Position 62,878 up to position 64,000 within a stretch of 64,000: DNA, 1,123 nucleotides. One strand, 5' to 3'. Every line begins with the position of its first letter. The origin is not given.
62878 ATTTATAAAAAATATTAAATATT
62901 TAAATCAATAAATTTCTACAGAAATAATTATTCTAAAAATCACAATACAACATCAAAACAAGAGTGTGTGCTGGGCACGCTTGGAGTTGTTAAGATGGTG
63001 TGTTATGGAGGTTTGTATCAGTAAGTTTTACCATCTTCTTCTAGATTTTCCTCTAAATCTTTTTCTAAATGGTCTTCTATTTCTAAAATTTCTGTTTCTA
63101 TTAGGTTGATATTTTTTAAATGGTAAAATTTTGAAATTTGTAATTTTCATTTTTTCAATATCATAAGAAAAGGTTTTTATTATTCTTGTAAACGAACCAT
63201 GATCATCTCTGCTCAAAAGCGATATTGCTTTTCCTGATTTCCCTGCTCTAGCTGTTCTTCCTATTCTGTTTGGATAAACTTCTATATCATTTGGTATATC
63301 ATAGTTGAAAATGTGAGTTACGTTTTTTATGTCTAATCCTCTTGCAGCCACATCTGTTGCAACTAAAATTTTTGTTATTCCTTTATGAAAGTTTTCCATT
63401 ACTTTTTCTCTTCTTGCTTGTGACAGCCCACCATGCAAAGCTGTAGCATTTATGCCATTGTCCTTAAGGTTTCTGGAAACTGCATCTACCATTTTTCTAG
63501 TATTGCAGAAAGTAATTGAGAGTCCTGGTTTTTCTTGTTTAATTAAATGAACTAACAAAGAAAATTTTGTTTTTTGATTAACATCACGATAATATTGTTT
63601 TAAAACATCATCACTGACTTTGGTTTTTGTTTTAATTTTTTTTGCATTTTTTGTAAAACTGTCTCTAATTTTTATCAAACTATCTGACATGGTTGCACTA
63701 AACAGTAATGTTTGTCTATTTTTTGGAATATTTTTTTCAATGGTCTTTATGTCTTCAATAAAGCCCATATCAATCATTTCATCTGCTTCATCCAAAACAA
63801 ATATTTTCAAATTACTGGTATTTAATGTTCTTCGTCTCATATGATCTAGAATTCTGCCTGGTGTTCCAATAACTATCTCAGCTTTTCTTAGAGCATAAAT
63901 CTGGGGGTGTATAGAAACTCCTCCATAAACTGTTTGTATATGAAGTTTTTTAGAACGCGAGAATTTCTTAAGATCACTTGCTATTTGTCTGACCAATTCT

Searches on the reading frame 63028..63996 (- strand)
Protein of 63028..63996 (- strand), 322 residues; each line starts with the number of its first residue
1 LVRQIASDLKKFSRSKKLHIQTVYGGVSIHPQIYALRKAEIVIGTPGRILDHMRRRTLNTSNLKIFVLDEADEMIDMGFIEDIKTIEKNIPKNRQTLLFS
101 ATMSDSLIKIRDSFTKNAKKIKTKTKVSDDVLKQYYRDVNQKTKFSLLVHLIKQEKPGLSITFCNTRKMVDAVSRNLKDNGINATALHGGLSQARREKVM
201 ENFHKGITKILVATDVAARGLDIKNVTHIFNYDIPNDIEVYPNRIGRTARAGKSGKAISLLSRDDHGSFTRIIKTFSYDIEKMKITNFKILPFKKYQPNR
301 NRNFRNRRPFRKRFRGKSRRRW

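Call 76: search_protein_families(library=pfam, proteins=[window:63028-63996:-], max_evalue=0.0001)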
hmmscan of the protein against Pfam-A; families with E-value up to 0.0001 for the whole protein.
window:63028-63996:- (322 aa): 2 families
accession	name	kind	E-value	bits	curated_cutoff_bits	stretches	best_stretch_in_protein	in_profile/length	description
PF00271.37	Helicase_C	-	9.7e-31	106.7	23.5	1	144-252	2-110/110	Helicase conserved C-terminal domain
PF00270.35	DEAD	-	5.3e-28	98.3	26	1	2-107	58-164/167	DEAD/DEAH box helicase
